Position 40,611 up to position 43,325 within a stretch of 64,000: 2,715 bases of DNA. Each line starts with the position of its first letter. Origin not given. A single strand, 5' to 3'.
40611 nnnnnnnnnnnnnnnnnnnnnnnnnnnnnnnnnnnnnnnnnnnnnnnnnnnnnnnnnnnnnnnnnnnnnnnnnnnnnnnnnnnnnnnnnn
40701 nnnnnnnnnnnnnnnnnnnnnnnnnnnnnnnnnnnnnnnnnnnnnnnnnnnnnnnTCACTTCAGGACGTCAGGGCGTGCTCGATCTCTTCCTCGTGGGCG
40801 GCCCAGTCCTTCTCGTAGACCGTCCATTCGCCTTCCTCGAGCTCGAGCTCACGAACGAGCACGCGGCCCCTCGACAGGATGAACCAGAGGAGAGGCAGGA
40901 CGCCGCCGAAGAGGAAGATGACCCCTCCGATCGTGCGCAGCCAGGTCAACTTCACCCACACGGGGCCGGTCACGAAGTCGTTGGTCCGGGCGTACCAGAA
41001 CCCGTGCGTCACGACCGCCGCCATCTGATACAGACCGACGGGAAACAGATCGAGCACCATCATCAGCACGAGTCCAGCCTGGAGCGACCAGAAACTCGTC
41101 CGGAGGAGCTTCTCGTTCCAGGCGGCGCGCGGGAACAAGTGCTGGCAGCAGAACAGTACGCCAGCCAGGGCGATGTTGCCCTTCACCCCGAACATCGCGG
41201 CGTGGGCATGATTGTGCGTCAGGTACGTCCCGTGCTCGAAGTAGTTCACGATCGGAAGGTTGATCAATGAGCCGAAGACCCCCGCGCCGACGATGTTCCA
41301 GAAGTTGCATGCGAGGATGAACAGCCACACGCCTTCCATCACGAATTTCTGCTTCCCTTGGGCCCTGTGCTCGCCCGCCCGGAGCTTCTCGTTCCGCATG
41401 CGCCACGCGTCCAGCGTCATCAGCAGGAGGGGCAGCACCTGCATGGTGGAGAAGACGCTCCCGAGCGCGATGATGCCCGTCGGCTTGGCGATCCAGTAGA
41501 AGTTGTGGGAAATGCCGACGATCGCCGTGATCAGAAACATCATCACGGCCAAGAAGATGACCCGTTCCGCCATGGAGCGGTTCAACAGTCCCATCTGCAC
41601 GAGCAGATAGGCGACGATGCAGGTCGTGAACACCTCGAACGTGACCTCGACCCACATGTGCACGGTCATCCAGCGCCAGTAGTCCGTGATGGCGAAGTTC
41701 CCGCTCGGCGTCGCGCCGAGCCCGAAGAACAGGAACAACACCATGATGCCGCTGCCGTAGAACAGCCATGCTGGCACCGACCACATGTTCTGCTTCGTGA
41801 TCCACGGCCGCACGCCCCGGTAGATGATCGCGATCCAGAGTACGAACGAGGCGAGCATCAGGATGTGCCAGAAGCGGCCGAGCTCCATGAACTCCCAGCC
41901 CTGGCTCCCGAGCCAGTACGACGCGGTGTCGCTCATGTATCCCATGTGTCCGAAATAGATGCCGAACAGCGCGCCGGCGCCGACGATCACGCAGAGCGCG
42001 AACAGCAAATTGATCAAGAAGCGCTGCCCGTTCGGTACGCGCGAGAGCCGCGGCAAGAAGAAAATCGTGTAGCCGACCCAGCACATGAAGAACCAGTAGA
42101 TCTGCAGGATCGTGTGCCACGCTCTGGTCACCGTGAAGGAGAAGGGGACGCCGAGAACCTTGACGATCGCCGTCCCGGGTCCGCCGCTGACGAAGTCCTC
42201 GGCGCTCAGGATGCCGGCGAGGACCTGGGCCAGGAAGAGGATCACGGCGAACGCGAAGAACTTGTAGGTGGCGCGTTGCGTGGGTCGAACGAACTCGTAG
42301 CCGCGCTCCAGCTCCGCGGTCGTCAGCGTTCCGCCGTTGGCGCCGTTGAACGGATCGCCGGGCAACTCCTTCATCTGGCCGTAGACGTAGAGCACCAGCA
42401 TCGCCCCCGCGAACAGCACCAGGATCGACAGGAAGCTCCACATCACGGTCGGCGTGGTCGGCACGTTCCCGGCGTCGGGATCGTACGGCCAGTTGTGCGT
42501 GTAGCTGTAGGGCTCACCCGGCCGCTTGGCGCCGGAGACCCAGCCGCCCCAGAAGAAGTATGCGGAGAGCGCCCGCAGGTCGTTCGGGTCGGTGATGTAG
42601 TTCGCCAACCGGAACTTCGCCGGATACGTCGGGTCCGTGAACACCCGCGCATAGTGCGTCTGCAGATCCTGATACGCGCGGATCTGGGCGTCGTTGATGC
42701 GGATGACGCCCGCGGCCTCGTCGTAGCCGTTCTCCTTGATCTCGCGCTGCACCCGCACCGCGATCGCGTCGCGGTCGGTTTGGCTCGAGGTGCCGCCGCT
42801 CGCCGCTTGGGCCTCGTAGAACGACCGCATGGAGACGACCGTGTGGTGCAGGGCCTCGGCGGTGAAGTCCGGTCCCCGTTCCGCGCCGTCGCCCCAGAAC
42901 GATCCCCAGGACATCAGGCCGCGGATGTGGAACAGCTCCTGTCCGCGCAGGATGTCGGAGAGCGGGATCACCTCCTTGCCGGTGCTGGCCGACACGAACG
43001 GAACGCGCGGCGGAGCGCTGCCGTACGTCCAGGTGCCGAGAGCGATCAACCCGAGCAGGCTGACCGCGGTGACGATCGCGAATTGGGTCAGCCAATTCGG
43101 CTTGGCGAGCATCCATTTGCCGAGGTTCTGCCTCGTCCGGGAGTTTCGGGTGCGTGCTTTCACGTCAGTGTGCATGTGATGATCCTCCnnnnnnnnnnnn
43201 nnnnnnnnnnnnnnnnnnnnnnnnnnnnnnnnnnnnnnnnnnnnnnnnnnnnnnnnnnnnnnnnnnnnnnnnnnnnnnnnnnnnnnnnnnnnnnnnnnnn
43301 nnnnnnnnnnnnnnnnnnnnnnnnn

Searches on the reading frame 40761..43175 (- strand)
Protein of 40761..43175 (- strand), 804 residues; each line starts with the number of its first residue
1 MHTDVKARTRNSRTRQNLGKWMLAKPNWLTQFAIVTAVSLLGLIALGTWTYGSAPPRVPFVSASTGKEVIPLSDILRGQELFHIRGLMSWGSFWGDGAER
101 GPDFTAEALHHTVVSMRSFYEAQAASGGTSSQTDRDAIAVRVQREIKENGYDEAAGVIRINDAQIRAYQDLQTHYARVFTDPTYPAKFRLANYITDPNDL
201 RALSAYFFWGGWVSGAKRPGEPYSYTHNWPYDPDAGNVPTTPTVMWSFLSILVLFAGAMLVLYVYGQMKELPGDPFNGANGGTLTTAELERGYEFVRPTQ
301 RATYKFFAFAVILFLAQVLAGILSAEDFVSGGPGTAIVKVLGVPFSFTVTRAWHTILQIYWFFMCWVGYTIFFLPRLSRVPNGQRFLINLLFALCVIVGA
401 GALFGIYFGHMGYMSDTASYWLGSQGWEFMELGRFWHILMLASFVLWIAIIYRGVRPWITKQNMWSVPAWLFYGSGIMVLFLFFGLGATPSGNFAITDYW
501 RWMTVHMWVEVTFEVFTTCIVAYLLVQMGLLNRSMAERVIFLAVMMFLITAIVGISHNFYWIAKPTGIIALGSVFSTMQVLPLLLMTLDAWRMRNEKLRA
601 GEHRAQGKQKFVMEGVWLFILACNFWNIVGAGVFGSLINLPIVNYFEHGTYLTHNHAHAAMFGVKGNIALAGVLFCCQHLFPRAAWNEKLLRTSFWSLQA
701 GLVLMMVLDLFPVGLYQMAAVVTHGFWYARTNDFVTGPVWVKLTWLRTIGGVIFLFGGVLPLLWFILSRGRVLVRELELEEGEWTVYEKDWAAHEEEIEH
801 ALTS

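Call 17: search_protein_families(library=pfam, proteins=[window:40761-43175:-], max_evalue=0.001)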
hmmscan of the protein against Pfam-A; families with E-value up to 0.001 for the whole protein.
window:40761-43175:- (804 aa): 2 families
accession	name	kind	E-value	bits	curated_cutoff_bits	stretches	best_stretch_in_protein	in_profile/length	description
PF00115.25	COX1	-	1.6e-52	179.3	34.8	1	302-753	2-436/436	Cytochrome C and Quinol oxidase polypeptide I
PF22085.1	NorB_cytochrome_c-like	-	1.8e-44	152.7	29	1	61-231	4-181/181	Nitric oxide reductase subunit B, cytochrome c-like domain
